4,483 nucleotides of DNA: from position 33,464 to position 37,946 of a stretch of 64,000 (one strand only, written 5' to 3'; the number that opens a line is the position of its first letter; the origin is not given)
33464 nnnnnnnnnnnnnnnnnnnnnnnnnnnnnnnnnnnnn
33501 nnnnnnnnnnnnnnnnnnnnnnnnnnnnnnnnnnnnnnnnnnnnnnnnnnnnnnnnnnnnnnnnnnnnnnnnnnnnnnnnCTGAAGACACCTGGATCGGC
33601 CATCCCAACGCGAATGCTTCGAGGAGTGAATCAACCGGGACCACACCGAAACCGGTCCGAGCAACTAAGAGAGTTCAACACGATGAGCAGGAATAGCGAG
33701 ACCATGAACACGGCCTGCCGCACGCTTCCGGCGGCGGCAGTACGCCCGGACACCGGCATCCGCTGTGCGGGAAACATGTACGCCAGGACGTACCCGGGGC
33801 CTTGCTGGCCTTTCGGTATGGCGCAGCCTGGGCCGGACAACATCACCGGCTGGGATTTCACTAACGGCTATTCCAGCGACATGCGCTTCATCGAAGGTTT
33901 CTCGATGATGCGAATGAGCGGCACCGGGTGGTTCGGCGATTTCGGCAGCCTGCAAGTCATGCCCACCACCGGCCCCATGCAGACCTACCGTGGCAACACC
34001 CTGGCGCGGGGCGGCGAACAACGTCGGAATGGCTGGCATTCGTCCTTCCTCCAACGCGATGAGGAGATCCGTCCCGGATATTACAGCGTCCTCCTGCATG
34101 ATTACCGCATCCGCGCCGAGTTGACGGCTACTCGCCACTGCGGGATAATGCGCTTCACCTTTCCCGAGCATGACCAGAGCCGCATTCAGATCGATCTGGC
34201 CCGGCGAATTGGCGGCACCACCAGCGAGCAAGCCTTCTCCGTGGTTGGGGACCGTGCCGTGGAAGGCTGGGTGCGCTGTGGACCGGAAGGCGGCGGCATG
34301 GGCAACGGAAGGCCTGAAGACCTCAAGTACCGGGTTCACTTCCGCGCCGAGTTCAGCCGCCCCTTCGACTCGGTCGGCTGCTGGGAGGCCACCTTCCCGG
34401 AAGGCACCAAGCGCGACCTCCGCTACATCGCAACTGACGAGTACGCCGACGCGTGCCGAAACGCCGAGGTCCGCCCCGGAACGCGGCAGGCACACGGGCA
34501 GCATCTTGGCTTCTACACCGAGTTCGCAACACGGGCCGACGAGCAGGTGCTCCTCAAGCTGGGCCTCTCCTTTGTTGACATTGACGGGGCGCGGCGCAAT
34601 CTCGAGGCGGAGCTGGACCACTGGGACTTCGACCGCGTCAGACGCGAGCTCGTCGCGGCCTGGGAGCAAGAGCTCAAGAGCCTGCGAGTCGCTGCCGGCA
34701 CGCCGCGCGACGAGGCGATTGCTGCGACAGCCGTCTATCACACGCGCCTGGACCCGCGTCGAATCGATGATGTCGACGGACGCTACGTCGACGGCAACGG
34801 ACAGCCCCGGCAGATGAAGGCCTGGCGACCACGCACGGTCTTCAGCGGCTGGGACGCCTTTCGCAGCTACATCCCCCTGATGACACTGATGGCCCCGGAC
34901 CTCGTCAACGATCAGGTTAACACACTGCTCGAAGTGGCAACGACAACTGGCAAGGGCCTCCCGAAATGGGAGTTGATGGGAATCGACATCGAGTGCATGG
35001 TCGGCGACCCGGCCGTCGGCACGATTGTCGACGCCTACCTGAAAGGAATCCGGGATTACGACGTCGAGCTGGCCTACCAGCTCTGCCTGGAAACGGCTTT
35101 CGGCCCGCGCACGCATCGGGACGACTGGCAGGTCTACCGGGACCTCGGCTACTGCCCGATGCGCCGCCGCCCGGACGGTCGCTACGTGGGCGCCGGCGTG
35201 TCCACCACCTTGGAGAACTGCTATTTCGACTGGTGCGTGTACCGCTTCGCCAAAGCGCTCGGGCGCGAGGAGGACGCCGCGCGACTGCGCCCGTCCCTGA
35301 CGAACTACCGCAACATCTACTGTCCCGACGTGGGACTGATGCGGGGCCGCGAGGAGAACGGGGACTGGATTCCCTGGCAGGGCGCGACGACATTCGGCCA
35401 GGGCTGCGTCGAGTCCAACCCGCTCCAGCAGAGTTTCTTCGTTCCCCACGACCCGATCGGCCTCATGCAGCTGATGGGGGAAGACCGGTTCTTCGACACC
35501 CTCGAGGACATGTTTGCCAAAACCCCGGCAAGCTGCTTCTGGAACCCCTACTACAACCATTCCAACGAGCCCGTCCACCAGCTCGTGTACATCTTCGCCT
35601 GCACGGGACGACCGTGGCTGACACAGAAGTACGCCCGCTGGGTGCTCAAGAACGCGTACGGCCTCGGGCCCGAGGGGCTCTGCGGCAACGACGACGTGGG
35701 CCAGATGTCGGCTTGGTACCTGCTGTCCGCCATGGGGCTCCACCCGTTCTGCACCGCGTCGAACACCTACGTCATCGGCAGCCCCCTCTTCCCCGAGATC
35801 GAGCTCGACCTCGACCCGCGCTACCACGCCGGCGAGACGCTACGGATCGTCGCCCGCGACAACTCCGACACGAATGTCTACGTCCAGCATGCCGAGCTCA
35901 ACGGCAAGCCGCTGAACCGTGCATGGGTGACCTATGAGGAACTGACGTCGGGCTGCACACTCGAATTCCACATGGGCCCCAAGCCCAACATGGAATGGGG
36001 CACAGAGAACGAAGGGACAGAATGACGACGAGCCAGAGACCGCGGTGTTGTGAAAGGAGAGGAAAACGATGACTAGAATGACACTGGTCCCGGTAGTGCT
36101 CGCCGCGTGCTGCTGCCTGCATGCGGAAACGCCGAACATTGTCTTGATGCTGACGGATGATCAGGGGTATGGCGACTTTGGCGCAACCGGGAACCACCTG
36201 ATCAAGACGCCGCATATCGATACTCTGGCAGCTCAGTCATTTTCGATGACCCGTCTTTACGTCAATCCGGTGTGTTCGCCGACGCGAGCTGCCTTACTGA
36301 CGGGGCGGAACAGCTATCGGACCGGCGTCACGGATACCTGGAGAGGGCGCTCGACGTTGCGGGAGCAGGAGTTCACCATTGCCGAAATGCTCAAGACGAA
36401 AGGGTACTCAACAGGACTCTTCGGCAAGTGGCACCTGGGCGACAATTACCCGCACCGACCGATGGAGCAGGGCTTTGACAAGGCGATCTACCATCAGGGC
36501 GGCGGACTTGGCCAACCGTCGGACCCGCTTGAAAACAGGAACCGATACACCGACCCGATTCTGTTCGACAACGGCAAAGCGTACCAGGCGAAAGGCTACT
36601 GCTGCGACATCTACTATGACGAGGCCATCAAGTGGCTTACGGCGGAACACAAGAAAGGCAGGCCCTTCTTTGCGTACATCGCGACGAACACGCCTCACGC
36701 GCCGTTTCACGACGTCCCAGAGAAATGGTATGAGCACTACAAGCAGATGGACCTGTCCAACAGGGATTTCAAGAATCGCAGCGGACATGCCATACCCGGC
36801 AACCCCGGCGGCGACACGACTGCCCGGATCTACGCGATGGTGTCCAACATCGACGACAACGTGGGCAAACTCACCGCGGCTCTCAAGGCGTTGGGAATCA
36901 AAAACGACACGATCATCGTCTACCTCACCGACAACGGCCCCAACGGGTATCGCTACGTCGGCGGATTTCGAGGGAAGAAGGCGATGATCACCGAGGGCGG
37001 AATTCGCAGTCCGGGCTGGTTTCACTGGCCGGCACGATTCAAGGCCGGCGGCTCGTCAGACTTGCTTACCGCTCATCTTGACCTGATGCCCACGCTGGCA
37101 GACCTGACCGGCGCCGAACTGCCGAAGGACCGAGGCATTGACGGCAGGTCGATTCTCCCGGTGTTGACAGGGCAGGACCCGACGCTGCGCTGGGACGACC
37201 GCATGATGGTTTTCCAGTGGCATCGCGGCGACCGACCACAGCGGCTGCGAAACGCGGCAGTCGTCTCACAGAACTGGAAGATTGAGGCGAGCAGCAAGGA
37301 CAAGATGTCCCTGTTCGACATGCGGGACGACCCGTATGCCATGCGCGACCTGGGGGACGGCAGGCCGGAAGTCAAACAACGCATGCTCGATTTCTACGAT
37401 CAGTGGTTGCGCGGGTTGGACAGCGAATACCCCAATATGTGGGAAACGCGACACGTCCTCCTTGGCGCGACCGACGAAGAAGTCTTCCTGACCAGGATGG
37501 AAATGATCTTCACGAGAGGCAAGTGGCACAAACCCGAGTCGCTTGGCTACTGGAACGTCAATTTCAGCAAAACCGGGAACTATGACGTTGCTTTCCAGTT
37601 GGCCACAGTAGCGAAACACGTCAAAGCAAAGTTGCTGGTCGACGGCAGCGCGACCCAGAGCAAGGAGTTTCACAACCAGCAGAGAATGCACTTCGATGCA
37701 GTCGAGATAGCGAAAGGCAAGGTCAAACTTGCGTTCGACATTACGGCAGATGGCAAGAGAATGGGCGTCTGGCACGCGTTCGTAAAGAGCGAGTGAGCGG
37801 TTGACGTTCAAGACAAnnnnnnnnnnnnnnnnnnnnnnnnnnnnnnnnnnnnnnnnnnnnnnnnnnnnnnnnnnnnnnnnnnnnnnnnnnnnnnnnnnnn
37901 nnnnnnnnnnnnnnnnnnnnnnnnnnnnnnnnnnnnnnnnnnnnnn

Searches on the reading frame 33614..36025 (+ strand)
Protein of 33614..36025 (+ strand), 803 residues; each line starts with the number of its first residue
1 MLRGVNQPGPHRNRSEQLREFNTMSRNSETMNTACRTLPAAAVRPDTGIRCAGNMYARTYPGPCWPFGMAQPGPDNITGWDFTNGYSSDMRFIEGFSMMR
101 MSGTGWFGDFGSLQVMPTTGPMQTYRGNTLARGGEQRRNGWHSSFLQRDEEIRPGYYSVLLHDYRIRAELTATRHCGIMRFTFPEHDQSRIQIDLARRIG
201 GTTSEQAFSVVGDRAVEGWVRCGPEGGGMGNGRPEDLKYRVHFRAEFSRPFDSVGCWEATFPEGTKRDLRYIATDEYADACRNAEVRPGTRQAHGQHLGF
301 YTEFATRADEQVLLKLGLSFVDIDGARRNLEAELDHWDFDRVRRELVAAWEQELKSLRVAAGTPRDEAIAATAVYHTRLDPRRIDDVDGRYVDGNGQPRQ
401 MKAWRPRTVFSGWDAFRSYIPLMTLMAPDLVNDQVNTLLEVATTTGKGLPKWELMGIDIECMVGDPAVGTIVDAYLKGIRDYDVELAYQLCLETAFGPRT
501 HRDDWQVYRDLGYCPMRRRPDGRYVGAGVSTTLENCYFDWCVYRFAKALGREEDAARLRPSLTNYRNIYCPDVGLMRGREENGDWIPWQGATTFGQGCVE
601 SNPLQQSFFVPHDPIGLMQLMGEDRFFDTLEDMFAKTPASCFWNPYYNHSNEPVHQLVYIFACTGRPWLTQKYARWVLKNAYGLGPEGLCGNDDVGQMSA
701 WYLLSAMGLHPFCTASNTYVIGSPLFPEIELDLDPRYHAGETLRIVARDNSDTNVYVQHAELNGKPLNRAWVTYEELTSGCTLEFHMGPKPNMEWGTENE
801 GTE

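Call 16: search_protein_families(library=pfam, proteins=[window:33614-36025:+], max_evalue=0.001)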
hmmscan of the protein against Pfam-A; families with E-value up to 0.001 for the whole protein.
window:33614-36025:+ (803 aa): 2 families
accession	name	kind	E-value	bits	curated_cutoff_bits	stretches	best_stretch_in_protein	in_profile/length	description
PF07971.18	Glyco_hydro_92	-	2.4e-137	459.1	24.6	1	325-789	1-464/464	Glycosyl hydrolase family 92 catalytic domain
PF17678.7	Glyco_hydro_92N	-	9.7e-59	199.5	34.5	1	57-319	12-236/236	Glycosyl hydrolase family 92 N-terminal domain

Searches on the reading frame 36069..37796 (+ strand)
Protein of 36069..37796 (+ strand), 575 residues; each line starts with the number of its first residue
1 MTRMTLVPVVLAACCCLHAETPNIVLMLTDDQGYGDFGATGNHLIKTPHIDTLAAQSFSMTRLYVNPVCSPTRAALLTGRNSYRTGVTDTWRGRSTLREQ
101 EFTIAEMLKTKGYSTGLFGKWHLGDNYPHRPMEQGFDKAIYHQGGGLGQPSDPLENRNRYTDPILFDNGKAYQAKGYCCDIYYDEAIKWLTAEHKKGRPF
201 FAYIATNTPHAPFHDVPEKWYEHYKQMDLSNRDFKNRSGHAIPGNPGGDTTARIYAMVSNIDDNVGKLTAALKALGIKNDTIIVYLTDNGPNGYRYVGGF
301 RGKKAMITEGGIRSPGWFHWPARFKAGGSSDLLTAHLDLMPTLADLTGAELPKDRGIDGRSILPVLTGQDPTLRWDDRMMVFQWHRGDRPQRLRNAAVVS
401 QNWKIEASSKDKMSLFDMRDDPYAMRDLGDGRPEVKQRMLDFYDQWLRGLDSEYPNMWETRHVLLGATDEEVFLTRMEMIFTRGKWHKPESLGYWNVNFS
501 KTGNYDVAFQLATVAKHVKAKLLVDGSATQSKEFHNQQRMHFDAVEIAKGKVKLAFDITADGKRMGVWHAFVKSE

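Call 16: search_protein_families(library=pfam, proteins=[window:36069-37796:+], max_evalue=0.001)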
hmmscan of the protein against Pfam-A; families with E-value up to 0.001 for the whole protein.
window:36069-37796:+ (575 aa): 3 families
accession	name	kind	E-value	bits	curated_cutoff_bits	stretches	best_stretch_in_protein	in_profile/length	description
PF00884.28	Sulfatase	-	4.5e-53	181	25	1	22-349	1-301/301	Sulfatase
PF16347.10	SGSH_C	-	1.1e-11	45.6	29.3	1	304-430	8-133/154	N-sulphoglucosamine sulphohydrolase, C-terminal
PF01663.27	Phosphodiest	-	9.6e-08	32.4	23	1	46-290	19-220/342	Type I phosphodiesterase / nucleotide pyrophosphatase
